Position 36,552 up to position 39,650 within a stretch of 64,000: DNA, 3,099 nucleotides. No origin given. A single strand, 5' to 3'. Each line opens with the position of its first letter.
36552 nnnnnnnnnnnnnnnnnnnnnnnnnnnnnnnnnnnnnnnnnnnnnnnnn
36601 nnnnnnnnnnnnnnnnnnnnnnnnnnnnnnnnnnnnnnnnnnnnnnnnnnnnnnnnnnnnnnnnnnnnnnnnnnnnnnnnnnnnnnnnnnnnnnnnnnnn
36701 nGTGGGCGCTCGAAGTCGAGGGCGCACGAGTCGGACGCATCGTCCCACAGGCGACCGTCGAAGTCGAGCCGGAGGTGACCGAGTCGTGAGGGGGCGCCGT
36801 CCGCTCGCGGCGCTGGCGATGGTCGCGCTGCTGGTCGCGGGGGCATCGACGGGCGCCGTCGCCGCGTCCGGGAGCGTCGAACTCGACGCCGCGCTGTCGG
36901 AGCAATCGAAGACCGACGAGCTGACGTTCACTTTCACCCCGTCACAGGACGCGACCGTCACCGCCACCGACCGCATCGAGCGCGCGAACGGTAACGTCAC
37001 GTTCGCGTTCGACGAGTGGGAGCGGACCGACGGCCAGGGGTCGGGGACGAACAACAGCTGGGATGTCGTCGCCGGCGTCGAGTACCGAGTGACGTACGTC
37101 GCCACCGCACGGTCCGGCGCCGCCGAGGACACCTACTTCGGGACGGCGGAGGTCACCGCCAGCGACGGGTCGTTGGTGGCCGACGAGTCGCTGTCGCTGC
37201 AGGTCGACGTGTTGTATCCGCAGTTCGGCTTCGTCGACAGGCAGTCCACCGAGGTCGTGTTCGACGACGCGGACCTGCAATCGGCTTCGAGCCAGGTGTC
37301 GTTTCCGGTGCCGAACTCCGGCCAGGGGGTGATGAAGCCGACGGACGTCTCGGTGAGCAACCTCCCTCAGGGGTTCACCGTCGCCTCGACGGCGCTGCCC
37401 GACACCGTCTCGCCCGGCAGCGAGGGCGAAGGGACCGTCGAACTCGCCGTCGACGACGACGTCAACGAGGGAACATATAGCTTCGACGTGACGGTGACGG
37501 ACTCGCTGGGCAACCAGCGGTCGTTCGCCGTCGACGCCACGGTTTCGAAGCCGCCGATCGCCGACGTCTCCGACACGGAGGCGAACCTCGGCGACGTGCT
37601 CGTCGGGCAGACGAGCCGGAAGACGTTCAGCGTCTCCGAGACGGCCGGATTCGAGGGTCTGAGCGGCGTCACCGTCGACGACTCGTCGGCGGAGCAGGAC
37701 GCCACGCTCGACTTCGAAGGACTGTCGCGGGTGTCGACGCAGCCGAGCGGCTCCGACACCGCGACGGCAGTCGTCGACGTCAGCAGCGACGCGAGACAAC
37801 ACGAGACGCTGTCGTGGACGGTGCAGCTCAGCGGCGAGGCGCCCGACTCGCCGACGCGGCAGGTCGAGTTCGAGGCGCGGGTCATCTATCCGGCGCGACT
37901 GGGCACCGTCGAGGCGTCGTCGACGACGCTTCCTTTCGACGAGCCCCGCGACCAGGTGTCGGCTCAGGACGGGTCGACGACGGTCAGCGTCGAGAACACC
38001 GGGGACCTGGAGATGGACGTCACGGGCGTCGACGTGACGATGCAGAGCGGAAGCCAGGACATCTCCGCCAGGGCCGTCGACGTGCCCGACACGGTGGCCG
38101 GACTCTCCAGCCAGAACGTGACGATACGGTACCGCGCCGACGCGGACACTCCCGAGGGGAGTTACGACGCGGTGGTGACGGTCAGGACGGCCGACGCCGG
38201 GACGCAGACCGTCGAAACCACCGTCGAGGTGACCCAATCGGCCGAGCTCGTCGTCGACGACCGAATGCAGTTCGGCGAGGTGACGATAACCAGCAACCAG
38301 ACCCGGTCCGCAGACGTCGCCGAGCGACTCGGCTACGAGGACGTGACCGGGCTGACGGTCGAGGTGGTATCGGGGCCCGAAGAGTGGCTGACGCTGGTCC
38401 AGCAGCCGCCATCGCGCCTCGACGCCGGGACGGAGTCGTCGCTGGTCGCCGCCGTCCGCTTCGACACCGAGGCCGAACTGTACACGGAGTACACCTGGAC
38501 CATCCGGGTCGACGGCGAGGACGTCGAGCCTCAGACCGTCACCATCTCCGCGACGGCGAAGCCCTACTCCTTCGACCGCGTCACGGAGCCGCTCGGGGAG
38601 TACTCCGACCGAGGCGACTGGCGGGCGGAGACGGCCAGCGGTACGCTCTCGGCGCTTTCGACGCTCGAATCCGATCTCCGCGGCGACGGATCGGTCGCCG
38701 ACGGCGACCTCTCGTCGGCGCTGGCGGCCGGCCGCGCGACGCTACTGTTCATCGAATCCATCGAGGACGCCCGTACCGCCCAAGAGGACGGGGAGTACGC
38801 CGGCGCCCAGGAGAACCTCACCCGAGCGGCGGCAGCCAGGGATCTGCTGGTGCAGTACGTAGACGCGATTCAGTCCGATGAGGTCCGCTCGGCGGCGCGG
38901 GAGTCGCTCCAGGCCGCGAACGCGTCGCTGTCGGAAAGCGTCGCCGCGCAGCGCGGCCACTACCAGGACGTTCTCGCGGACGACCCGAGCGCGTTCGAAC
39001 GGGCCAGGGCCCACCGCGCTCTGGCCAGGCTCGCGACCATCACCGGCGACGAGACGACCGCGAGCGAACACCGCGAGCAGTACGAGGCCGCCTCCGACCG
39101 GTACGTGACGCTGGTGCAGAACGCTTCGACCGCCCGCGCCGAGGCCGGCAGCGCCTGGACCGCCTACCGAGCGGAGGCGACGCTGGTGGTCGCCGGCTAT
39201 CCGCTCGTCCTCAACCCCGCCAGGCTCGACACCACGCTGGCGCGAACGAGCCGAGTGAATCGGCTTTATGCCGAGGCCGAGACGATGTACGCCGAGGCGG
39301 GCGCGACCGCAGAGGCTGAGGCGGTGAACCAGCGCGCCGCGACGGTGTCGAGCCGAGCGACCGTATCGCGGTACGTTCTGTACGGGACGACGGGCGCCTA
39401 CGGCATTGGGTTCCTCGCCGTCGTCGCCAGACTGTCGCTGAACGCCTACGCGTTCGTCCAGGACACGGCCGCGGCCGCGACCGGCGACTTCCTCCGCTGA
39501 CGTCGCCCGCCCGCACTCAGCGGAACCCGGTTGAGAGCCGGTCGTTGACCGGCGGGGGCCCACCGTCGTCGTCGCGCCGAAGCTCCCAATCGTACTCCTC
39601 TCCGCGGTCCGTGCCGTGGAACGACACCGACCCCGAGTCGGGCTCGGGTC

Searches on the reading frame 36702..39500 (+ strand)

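Call 12: search_protein_families(library=pfam, proteins=[window:36702-39500:+], max_evalue=0.01)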
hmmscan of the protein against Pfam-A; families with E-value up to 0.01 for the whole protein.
window:36702-39500:+ (932 aa): 2 families
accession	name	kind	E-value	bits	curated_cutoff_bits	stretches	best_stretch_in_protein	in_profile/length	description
PF15418.12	DUF4625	-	0.00033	21.4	27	0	241-278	90-127/131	Domain of unknown function (DUF4625)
PF19077.6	Big_13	-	0.0047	17.8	27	1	240-277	58-96/102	Bacterial Ig-like domain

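Call 32: search_protein_families(library=padloc, proteins=[window:36702-39500:+], max_evalue=0.01)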
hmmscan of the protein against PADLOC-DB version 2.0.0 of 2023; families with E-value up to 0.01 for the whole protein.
window:36702-39500:+ (932 aa): 0 families

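Call 66: search_protein_families(library=ncbifam, proteins=[window:36816-39500:+], max_evalue=0.01)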
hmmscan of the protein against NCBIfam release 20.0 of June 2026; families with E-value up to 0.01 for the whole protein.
window:36816-39500:+ (894 aa): 1 family
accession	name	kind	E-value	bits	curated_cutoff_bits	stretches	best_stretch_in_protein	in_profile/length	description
NF012200.0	choice_anch_D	domain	3.4e-09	37.2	45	1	380-463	30-108/108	choice-of-anchor D domain-containing protein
